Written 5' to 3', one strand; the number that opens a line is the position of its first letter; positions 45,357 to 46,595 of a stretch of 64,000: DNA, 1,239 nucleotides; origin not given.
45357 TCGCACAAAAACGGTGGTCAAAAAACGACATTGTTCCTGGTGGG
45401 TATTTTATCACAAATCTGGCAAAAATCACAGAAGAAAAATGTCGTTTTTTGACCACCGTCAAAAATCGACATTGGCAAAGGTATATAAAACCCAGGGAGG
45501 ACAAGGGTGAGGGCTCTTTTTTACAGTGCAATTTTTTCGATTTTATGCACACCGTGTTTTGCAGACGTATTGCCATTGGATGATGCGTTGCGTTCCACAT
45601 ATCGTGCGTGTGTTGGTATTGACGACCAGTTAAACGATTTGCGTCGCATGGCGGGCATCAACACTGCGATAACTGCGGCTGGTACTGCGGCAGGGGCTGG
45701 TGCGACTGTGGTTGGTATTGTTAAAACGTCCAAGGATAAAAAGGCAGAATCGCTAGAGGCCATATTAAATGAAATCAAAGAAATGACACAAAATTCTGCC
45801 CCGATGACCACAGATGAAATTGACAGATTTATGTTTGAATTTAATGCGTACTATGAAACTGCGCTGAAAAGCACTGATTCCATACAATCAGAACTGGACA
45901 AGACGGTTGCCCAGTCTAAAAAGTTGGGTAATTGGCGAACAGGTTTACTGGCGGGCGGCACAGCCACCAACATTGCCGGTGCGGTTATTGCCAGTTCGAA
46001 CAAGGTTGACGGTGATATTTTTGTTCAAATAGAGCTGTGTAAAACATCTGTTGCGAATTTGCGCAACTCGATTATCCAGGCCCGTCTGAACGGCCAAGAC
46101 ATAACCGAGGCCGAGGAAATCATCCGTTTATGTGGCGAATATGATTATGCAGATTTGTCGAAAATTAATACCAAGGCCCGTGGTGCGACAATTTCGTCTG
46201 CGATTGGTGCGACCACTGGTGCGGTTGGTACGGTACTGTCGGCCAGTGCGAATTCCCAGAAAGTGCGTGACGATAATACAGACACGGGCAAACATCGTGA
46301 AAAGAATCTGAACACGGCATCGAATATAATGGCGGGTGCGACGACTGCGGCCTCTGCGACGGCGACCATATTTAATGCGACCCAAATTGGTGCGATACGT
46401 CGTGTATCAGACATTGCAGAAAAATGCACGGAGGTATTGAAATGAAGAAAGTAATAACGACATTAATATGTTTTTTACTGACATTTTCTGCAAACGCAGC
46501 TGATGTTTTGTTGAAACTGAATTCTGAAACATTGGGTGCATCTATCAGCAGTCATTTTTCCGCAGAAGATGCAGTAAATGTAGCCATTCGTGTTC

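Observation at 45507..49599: tRNA-Gln-adjacent two-gene operon: 312-aa secreted helical protein plus a 1041-aa Cys-rich giant with a 47-aa tandem repeat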

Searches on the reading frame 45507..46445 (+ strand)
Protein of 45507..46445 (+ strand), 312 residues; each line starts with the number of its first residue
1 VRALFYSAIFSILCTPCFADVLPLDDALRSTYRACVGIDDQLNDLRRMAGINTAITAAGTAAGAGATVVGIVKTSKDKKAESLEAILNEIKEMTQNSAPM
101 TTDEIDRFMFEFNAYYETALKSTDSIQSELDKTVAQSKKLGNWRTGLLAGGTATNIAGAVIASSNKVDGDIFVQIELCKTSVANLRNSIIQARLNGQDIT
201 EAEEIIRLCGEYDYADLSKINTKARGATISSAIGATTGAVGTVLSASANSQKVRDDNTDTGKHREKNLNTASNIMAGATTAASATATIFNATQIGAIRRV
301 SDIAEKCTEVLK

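Call 6: search_protein_families(library=pfam, proteins=[window:45507-46445:+], max_evalue=0.1)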
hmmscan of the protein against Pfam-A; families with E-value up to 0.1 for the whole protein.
window:45507-46445:+ (312 aa): 3 families
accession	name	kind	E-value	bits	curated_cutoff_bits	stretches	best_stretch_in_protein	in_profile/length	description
PF22107.2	Pch2_N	-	0.031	15.4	27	0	120-173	17-74/91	Pch2 N-terminal domain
PF14942.11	Muted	-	0.046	14.3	26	0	76-140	34-99/146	Organelle biogenesis, Muted-like protein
PF14270.11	DUF4358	-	0.051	14.3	25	0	43-98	15-74/102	Domain of unknown function (DUF4358)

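Call 10: search_protein_families(library=ncbifam, proteins=[window:45507-46445:+], max_evalue=0.001)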
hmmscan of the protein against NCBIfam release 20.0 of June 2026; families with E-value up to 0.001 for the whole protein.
window:45507-46445:+ (312 aa): 0 families

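Call 11: find_homologous_proteins(query=window:45507-46445:+)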
Query window:45507-46445:+ (312 aa): 1497 proteins with E <= 0.001 among 8000 candidates; the best 120 are listed.
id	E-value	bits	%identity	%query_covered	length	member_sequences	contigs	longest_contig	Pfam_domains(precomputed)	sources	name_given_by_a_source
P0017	1.2e-192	656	100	100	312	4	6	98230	-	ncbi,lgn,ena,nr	ncbi:MAG: hypothetical protein E7011_03285 [Alphaproteobacteria bacterium]|nr:hypothetical protein [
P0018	2.1e-155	534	82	100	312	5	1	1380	-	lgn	-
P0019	1.2e-125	436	67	99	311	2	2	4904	-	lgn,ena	-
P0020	8.4e-122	424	65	99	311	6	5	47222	-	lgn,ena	-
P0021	1.1e-120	420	63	100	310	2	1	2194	-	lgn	-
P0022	2.6e-120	419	64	99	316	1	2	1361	-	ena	-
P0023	6.0e-120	418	66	96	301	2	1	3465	-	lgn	-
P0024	9.4e-120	417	66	96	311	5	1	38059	-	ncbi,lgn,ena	-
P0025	1.1e-119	417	65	99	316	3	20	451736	-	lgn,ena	-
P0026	6.8e-119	414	65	99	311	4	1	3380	-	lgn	-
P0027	6.9e-119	414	65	96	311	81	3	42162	-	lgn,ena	-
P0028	8.6e-119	414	63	99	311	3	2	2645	-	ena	-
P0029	1.9e-118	413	65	99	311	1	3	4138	-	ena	-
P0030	3.1e-118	412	67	95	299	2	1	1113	-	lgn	-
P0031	4.0e-118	412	63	99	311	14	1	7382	-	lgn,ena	-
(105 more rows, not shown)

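Call 18: search_protein_families(library=phrogs, proteins=[window:45507-46445:+], max_evalue=0.01)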
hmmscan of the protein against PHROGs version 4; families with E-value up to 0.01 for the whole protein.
window:45507-46445:+ (312 aa): 1 family
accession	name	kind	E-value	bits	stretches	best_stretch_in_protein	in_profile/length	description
phrog_1103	-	unknown function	0.0076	17.3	0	38-74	31-69/80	-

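Call 22: search_solved_structures(query=A2, max_evalue=10)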
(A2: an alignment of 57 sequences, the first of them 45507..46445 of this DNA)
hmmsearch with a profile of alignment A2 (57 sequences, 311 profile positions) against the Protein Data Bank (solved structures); distinct sequences matched with E-value up to 10: 10.
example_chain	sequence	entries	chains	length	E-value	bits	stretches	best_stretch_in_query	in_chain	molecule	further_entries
7vkv_X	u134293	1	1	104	0.33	13.3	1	121-174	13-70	zeta-subunit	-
4zry_B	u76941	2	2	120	0.83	11.9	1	160-198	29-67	Keratin, type II cytoskeletal 1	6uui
8ij9_C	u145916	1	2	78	0.87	11.9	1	85-149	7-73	ELKS/Rab6-interacting/CAST family member 1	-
5abs_A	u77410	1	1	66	0.97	11.7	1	74-126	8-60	SH3 DOMAIN-CONTAINING KINASE-BINDING PROTEIN 1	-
4im7_A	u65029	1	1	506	1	11.6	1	35-107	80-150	Hypothetical oxidoreductase ydfI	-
2n64_A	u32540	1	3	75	1.3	11.3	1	74-127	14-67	SH3 domain-containing kinase-binding protein 1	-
9jl9_A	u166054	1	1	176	1.4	11.2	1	36-117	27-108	De novo designed 2OBI-3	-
7ooc_H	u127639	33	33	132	2.1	10.6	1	40-91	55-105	30S ribosomal protein S9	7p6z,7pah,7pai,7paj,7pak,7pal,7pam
7e1t_C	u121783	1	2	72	2.6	10.3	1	79-133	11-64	Isoform 2 of Nuclear distribution protein nudE homolog 1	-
6z35_A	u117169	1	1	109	6.6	9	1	80-136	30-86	Maquette 2-1ip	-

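Call 24: find_related_loci(query=A2, collection=genome_contigs, flank=8000)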
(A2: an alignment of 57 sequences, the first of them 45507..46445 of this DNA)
Query A2 (312 aa) in genome_contigs; peptide patterns used: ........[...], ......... (x = any residue, [..] = any of these).
430 stretches matched a pattern; 375 encode a relative of the query (tblastn E <= 1e-3); the best 80 are kept; 80 distinct loci.
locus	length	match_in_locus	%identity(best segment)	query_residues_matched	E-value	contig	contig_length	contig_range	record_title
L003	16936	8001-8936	82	1-312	1e-163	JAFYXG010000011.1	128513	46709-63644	MAG: Alphaproteobacteria bacterium isolate RGIG7505 Water_buffalos_Colon.Co__c1631399, whole genome shotgun sequence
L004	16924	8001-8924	65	5-312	5e-134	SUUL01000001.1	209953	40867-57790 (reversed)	MAG: Alphaproteobacteria bacterium isolate SIG45 NODE_199_length_209953_cov_2.721812, whole genome shotgun sequence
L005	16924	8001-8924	66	5-312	3e-125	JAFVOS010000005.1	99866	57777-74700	MAG: Alphaproteobacteria bacterium isolate RGIG5256 Sheep_Colon-1__c355885, whole genome shotgun sequence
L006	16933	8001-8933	59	7-312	5e-118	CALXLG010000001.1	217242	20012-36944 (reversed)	MAG: uncultured Alphaproteobacteria bacterium isolate BRZ_FN__bin24 genome assembly, contig: BRZ_FN__NODE_20_length_2172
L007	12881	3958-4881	59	5-312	2e-117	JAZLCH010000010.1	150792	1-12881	MAG: Candidatus Enterousia sp. isolate T1900045051_TC20190044.MAGScoT_cleanbin_000024 SGB_4527_k141_5043767, whole genom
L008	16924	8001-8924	63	5-312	2e-116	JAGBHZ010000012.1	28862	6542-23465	MAG: Alphaproteobacteria bacterium isolate RGIG9136 Water_deer_Rectum.Co__c1119828, whole genome shotgun sequence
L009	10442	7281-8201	59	2-312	1e-116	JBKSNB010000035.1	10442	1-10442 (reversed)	MAG: Alphaproteobacteria bacterium isolate KH370_54 k141_551096, whole genome shotgun sequence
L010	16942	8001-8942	61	1-312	4e-116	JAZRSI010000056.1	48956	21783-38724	MAG: Candidatus Enterousia sp. isolate T1900045347_YK20190037.MAGScoT_cleanbin_000032 SGB_6723_k141_1572098, whole genom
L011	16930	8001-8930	58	1-312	3e-116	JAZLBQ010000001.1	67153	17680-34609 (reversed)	MAG: Candidatus Enterousia sp. isolate T1900045063_TC20190056.MAGScoT_cleanbin_000013 SGB_4572_k141_2178087, whole genom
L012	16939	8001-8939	64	4-312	3e-115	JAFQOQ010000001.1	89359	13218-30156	MAG: Alphaproteobacteria bacterium isolate RGIG2010 Goat_Colon-1__c13507, whole genome shotgun sequence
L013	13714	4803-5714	58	5-312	3e-115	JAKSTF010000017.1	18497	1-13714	MAG: Alphaproteobacteria bacterium isolate Horse_feces300 MAG300_17, whole genome shotgun sequence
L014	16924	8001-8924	61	5-312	4e-115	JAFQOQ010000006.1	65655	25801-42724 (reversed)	MAG: Alphaproteobacteria bacterium isolate RGIG2010 Goat_Colon-1__c131780, whole genome shotgun sequence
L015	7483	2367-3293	62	9-312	6e-115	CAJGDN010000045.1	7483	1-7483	MAG: uncultured Alphaproteobacteria bacterium isolate MAG63 genome assembly, contig: k141_5898065_length_7483_cov_9.9877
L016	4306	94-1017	60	5-312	2e-115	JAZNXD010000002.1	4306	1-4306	MAG: Candidatus Enterousia sp. isolate T1900044780_TS20190246.MAGScoT_cleanbin_000045 SGB_2551_k141_1513217, whole genom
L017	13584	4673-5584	65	12-312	1e-113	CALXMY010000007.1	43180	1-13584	MAG: uncultured Alphaproteobacteria bacterium isolate BRZ_RP__bin67 genome assembly, contig: BRZ_RP__NODE_1154_length_43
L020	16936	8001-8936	65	1-312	2e-112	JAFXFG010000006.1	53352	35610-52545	MAG: Alphaproteobacteria bacterium isolate RGIG6362 Sheep_Rectum-4__c204311, whole genome shotgun sequence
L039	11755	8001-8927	58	5-312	1e-103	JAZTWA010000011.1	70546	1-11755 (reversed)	MAG: Candidatus Enterousia sp. isolate T1900045335_YK20190024.MAGScoT_cleanbin_000047 SGB_6593_k141_838288, whole genome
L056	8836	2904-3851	52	1-312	2e-98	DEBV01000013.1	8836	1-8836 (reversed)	MAG TPA_asm: Alphaproteobacteria bacterium UBA2947 UBA2947_contig_63213, whole genome shotgun sequence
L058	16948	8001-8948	51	1-312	4e-96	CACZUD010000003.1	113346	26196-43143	MAG: uncultured proteobacterium isolate RUG12958 genome assembly, contig: RUG12958_asm_3, whole genome shotgun sequence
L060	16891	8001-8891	52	13-312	7e-95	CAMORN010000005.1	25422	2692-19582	MAG: uncultured Alphaproteobacteria bacterium isolate SRR873606_bin.79_metaWRAP_v1.3_MAG genome assembly, contig: NODE_3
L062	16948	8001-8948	51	9-312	4e-94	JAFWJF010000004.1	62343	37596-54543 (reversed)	MAG: Alphaproteobacteria bacterium isolate RGIG5789 Sheep_Ileum-5__c126629, whole genome shotgun sequence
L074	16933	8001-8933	50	4-312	2e-92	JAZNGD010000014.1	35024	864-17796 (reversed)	MAG: Candidatus Enterousia sp. isolate T1900044708_TS20190174.MAGScoT_cleanbin_000035 SGB_1823_k141_1461706, whole genom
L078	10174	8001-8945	53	1-307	6e-92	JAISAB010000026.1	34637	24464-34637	MAG: Rickettsiales bacterium isolate Gx481_bin12 k119_441967, whole genome shotgun sequence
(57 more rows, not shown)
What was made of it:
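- The 80 best are almost all Enterousia or uncultured gut Alphaproteobacteria MAGs (two records carry other labels), and several genomes contribute 2-4 loci (call 24). There are several diversified copies per genome (call 24).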

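Call 26: predict_structure(alignment_id=A2)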
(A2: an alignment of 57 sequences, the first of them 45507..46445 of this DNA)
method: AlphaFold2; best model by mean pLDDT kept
length: 312 residues; sequences in the alignment: 57
mean_pLDDT: 54.1   pTM: 0.44
mean pLDDT of the five models: 54.1, 45.6, 44.0, 43.6, 43.4
residues with pLDDT >= 90: 0; 70-90: 83; 50-70: 56; < 50: 173
segments of 3 or more residues with pLDDT < 50: 54-166, 222-251, 264-285
pLDDT, mean of each block of 10 residues (from residue 1): 67 56 80 81 62 45 30 28 37 35 39 36 35 37 36 41 49 79 85 84 85 67 46 43 37 56 48 46 51 67 83 81
secondary structure, 60 per line:
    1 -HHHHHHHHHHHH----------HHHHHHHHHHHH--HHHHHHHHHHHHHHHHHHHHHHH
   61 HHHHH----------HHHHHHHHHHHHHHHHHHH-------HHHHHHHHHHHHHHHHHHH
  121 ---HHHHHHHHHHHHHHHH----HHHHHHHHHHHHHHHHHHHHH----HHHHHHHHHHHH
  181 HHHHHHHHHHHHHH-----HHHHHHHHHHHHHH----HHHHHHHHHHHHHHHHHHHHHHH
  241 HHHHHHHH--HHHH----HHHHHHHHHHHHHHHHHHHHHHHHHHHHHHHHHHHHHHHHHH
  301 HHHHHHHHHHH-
elements in order: H2-13 H24-35 H38-65 H76-94 H102-120 H124-139 H144-164 H169-194 H200-213 H218-248 H251-254 H259-311
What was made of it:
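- On Two-partner secretion (type Vb): ORF1 is predicted to be all-helical (call 26).
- The ORF1 model has low confidence (pLDDT 54; call 26).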

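Call 50: search_protein_families(library=padloc, proteins=[window:45507-46445:+], max_evalue=0.01)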
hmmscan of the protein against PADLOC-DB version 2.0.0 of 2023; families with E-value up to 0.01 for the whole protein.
window:45507-46445:+ (312 aa): 0 families
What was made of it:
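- On Anti-phage defence systems: No hit for either protein (call 50).
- Tried and rejected: Pfam, NCBIfam, PHROGs and PADLOC gave nothing above noise (calls 6, 10, 18, 50).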

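Call 69: search_protein_families(library=pfam, proteins=[L058:10809-11774:+, L060:8891-10108:+, L058:8948-9814:+, L062:8948-9814:+, L078:8960-10153:+, L074:8933-9760:+, L039:6454-7158:+, L056:6155-7114:+], max_evalue=0.05)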
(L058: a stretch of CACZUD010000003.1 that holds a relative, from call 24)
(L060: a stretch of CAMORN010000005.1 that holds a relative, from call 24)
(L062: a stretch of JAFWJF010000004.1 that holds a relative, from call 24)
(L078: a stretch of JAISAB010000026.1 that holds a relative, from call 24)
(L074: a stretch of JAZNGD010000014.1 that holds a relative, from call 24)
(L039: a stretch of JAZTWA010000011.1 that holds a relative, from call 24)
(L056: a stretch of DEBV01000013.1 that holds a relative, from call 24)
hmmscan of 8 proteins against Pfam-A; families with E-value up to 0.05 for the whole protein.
L058:10809-11774:+ (321 aa): 2 families
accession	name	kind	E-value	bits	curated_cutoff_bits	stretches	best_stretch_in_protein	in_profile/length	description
PF13365.12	Trypsin_2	-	2.1e-05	25.7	27.6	0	253-274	123-144/144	Trypsin-like peptidase domain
PF00089.32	Trypsin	-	3e-05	24.4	20.6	1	40-280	7-199/220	Trypsin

L060:8891-10108:+ (405 aa): 2 families
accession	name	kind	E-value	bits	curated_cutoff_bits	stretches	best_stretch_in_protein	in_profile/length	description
PF00089.32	Trypsin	-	1.1e-10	42.1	20.6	2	32-107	11-97/220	Trypsin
PF13365.12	Trypsin_2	-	8.8e-08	33.4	27.6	1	57-219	10-144/144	Trypsin-like peptidase domain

L058:8948-9814:+ (288 aa): 0 families

L062:8948-9814:+ (288 aa): 1 family
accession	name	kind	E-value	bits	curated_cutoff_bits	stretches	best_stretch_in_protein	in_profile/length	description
PF07387.17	Seadorna_VP7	-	0.041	13.3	20.3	0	73-144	172-244/308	Seadornavirus VP7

L078:8960-10153:+ (397 aa): 1 family
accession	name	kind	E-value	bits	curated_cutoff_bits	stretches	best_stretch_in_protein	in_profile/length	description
PF23633.1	PH_GEF_YEL1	-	0.013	16.1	25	1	305-363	19-77/186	Guanine-nucleotide exchange factor YEL1 PH domain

L074:8933-9760:+ (275 aa): 0 families

L039:6454-7158:+ (234 aa): 0 families

L056:6155-7114:+ (319 aa): 2 families
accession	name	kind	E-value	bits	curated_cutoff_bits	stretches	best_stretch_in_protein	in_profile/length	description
PF00089.32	Trypsin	-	9e-10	39.2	20.6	1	40-278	6-211/220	Trypsin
PF13365.12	Trypsin_2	-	2.8e-06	28.6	27.6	1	61-260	1-144/144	Trypsin-like peptidase domain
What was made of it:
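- Closest known: MIB-MIP tandem gene pairs of Mollicutes. Same: One partner class here is also a serine protease (call 69).
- Interchangeable partners: ORF1 paralogs are coupled to trypsin-like peptidases (Pfam Trypsin 24-42 bits against a cut-off of 20.6; call 69).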

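Call 71: search_solved_structures(query=L058:8948-9814:+, max_evalue=1)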
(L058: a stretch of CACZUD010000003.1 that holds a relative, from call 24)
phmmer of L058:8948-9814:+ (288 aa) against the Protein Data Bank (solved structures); distinct sequences matched with E-value up to 1: 4.
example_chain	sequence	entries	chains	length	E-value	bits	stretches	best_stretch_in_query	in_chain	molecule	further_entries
9vvp_L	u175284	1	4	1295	0.00057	22.5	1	172-259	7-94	Gp29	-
7q47_A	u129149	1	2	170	0.18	14.3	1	172-265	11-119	Endolysin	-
9spj_w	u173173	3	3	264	0.34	13.4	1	191-267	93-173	40S ribosomal protein S4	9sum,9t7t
4k90_A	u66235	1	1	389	0.78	12.2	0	150-234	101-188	Extracellular metalloproteinase mep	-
